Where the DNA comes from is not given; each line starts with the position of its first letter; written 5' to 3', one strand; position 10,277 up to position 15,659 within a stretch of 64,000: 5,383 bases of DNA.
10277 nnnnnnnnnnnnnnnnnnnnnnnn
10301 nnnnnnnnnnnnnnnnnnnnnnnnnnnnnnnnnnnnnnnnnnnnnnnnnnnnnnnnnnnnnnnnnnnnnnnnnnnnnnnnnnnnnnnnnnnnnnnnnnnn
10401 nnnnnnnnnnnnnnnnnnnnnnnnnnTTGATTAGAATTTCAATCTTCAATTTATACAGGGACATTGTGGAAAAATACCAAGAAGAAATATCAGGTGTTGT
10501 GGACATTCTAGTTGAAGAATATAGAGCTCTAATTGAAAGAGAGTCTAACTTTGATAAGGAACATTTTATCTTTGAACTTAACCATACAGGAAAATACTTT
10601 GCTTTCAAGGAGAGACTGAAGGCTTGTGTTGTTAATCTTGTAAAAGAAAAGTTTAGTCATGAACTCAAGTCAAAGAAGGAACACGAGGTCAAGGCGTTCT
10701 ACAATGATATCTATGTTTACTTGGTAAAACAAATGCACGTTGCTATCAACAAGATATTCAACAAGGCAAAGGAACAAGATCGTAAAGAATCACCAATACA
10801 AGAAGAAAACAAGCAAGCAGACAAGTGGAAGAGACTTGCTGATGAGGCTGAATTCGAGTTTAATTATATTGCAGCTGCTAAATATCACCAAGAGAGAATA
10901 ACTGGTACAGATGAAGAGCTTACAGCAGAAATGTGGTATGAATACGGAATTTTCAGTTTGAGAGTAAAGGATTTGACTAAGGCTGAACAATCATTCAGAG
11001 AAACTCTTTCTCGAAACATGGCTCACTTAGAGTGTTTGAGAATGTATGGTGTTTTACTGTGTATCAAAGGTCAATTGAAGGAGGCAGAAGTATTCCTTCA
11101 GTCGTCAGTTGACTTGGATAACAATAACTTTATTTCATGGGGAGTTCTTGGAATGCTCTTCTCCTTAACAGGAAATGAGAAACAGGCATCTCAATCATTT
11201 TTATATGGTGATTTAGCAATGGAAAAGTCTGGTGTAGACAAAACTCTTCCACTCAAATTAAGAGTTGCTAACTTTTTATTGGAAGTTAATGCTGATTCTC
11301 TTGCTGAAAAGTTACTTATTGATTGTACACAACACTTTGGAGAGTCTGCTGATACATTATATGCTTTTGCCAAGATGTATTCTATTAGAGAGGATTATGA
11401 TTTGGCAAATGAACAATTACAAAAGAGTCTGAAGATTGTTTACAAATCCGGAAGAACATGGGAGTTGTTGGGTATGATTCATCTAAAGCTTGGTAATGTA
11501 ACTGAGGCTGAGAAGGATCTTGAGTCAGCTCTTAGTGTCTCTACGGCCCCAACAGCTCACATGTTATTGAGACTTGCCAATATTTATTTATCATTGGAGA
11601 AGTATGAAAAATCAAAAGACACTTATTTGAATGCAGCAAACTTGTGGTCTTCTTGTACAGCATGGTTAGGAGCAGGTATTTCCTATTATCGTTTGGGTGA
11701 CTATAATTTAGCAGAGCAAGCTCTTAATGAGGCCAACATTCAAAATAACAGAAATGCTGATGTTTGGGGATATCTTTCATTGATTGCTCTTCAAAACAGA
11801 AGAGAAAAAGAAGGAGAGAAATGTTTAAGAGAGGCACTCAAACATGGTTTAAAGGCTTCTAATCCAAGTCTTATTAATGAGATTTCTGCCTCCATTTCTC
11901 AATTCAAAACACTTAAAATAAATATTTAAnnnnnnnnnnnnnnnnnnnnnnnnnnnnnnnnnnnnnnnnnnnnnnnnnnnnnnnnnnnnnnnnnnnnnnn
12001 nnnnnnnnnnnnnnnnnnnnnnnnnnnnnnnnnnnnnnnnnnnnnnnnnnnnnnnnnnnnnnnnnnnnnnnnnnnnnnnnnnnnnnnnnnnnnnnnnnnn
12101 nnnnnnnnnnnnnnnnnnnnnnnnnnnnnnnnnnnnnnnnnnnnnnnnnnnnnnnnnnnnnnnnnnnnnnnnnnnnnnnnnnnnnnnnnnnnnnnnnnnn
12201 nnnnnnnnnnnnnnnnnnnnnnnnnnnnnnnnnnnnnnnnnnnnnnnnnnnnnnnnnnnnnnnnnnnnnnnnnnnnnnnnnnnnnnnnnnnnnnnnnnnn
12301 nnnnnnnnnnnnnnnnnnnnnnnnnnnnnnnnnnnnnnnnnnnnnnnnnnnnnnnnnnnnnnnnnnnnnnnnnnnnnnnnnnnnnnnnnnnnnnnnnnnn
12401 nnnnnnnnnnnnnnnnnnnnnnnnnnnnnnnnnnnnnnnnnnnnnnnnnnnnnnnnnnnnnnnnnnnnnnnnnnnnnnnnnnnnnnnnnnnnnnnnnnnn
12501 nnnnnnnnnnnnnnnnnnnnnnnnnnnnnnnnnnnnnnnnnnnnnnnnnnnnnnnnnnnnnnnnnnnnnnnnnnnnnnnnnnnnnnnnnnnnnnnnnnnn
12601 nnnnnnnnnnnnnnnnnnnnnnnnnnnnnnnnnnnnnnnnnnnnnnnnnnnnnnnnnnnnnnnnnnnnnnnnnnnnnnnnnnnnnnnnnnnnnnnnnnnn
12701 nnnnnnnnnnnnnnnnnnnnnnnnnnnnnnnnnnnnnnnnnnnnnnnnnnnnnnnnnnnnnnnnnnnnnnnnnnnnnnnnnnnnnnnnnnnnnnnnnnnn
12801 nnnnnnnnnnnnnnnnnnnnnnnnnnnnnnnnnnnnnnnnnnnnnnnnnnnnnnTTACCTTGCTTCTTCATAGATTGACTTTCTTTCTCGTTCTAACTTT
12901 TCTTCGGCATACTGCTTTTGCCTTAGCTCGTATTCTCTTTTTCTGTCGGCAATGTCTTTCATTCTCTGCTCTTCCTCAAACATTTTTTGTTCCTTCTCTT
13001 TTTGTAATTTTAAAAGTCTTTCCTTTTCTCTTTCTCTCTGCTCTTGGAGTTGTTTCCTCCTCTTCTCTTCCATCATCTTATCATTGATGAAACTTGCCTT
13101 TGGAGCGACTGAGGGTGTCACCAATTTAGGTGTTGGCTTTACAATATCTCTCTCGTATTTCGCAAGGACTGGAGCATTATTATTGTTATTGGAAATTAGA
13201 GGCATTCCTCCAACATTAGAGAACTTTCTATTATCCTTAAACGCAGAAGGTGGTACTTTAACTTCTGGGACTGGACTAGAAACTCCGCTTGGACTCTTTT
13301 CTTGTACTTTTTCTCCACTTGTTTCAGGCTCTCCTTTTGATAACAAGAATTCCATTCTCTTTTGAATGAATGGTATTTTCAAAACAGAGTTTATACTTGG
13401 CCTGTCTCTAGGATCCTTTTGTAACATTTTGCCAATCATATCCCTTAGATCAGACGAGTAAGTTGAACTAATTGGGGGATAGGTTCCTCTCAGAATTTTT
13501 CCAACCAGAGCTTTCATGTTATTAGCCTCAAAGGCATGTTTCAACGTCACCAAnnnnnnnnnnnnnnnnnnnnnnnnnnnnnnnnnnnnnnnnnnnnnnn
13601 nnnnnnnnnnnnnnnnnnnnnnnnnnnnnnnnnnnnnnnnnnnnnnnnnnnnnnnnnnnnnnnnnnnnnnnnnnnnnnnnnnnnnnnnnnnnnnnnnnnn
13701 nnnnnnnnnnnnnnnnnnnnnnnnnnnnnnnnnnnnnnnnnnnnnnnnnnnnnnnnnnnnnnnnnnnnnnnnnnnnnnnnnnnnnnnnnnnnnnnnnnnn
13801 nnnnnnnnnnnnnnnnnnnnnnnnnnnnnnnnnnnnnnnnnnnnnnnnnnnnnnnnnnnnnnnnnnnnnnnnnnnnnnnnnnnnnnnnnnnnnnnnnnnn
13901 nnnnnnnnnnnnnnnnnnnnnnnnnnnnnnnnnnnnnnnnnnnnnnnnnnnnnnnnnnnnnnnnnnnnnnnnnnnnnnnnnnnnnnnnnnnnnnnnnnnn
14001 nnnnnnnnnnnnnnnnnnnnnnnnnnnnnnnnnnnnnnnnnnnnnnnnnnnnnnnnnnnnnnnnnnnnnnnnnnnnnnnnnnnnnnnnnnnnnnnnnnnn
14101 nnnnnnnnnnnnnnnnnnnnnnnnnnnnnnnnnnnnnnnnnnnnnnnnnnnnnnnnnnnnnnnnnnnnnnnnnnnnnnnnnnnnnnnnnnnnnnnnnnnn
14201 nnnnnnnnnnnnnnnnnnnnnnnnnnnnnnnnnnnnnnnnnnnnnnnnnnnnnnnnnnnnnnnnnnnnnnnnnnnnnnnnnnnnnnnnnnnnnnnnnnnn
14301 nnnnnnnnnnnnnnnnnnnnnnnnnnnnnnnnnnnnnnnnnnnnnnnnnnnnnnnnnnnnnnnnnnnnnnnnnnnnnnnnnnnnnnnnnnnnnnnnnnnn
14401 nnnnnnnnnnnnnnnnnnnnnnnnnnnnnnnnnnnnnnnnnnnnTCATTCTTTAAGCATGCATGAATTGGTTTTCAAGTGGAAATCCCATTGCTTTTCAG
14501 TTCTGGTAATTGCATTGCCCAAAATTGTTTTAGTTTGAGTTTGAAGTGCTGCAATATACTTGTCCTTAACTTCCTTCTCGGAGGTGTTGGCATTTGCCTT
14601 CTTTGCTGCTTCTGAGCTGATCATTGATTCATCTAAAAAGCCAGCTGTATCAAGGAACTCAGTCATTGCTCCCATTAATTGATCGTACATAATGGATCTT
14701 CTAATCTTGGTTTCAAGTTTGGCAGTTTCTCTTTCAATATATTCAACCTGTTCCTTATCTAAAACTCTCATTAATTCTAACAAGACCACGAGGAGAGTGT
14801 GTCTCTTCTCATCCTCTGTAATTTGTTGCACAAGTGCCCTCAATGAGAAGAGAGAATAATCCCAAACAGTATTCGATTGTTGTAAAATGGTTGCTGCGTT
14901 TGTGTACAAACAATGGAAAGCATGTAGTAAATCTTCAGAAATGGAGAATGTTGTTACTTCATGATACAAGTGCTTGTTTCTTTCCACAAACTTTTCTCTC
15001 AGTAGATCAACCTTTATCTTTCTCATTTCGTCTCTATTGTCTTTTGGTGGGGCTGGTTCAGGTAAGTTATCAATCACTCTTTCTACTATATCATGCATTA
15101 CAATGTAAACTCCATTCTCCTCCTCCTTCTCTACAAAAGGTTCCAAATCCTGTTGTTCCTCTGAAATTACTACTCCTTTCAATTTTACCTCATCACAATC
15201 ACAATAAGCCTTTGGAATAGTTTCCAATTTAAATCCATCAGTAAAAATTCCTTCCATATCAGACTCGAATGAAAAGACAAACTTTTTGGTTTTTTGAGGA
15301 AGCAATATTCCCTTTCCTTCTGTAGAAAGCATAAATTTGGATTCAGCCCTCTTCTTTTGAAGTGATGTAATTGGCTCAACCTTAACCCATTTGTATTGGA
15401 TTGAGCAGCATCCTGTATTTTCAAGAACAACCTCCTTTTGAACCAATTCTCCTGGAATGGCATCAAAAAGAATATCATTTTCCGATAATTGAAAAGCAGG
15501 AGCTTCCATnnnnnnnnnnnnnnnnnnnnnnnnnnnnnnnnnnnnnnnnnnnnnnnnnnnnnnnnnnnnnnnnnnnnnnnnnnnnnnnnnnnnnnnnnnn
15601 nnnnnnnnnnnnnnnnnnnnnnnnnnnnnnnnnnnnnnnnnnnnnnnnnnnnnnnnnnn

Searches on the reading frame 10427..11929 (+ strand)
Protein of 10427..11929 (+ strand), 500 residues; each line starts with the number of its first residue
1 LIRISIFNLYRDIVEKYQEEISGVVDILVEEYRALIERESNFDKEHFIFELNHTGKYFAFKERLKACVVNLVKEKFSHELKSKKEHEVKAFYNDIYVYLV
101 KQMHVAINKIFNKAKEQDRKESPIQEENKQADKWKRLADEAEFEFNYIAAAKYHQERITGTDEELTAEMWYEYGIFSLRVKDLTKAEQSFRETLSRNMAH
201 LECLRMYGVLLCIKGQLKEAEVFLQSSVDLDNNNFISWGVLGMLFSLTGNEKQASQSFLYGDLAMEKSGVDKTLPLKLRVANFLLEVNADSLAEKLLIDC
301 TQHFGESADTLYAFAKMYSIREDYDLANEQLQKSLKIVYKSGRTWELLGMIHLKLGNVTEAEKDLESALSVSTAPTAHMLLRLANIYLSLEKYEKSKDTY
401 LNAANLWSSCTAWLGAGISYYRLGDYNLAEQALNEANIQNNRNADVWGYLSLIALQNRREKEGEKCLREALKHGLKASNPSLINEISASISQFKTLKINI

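Call 65: search_protein_families(library=pfam, max_evalue=0.001, proteins=[window:10427-11929:+])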
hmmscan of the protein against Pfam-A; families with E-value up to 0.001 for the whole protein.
window:10427-11929:+ (500 aa): 14 families
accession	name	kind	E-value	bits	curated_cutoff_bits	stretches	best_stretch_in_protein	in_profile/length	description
PF07719.23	TPR_2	-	4.1e-18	64.4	27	0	344-370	3-29/34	Tetratricopeptide repeat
PF13424.12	TPR_12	-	7e-18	65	30.1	1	376-436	2-71/77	Tetratricopeptide repeat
PF13181.12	TPR_8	-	2.4e-17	62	25.7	0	343-371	2-30/34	Tetratricopeptide repeat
PF00515.34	TPR_1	-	3.2e-14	52.5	27.8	0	344-370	3-29/34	Tetratricopeptide repeat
PF13432.12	TPR_16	-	1.4e-13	51.4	32.7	0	415-471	2-58/65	Tetratricopeptide repeat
PF13428.12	TPR_14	-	1.5e-12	47.3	23.5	0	412-450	3-41/44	Tetratricopeptide repeat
PF14559.12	TPR_19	-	2.6e-11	44.1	25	0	423-472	4-53/68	Tetratricopeptide repeat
PF13431.12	TPR_17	-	7.7e-09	35.6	24.4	0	190-221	2-33/34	Tetratricopeptide repeat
PF23914.1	TPR_CcmH_CycH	-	4.1e-08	33.7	42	0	167-258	50-144/158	Cytochrome c-type biogenesis protein H TPR domain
PF25063.1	ARM_TT21_C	-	4.9e-06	27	35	1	314-395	101-182/209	Tetratricopeptide repeat protein 21 C-terminal ARM domain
PF13374.12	TPR_10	-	6.4e-06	26.5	27.5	0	348-371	8-31/42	Tetratricopeptide repeat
PF13371.12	TPR_9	-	9.1e-06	26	35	0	345-383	32-71/73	Tetratricopeptide repeat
PF12895.13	ANAPC3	-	3.2e-05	24.6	27.2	1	291-366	10-80/82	Anaphase-promoting complex, cyclosome, subunit 3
PF13414.12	TPR_11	-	0.0002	21.4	26.8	0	419-447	3-31/42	TPR repeat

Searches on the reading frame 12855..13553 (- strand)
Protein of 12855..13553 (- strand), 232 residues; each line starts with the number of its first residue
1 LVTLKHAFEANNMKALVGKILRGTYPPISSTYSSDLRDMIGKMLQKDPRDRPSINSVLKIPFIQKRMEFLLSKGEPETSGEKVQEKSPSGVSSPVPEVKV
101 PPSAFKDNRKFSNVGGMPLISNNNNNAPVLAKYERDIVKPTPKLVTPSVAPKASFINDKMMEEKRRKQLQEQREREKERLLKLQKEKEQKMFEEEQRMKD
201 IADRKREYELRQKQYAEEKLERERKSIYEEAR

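Call 65: search_protein_families(library=pfam, max_evalue=0.001, proteins=[window:12855-13553:-])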
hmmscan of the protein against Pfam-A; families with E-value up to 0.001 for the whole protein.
window:12855-13553:- (232 aa): 1 family
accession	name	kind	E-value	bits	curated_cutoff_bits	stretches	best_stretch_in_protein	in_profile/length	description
PF00069.31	Pkinase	-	0.00048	20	31.7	1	24-63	224-263/263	Protein kinase domain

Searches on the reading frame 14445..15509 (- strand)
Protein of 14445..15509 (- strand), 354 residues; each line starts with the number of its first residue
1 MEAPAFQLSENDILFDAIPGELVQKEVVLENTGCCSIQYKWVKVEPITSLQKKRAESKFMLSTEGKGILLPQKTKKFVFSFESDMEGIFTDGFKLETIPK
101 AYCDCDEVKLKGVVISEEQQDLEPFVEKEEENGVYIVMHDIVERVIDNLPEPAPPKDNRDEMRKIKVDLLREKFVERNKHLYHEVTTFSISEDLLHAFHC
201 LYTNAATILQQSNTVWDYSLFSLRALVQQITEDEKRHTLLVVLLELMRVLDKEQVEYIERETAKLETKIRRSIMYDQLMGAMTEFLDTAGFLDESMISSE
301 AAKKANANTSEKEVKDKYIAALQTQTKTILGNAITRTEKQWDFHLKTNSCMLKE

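Call 65: search_protein_families(library=pfam, max_evalue=0.001, proteins=[window:14445-15509:-])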
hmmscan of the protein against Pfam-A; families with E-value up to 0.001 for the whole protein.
window:14445-15509:- (354 aa): 1 family
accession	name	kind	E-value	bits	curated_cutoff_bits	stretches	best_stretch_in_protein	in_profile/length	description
PF14646.12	MYCBPAP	-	2.6e-18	66.6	24.5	1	13-186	252-424/439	MYCBP-associated protein family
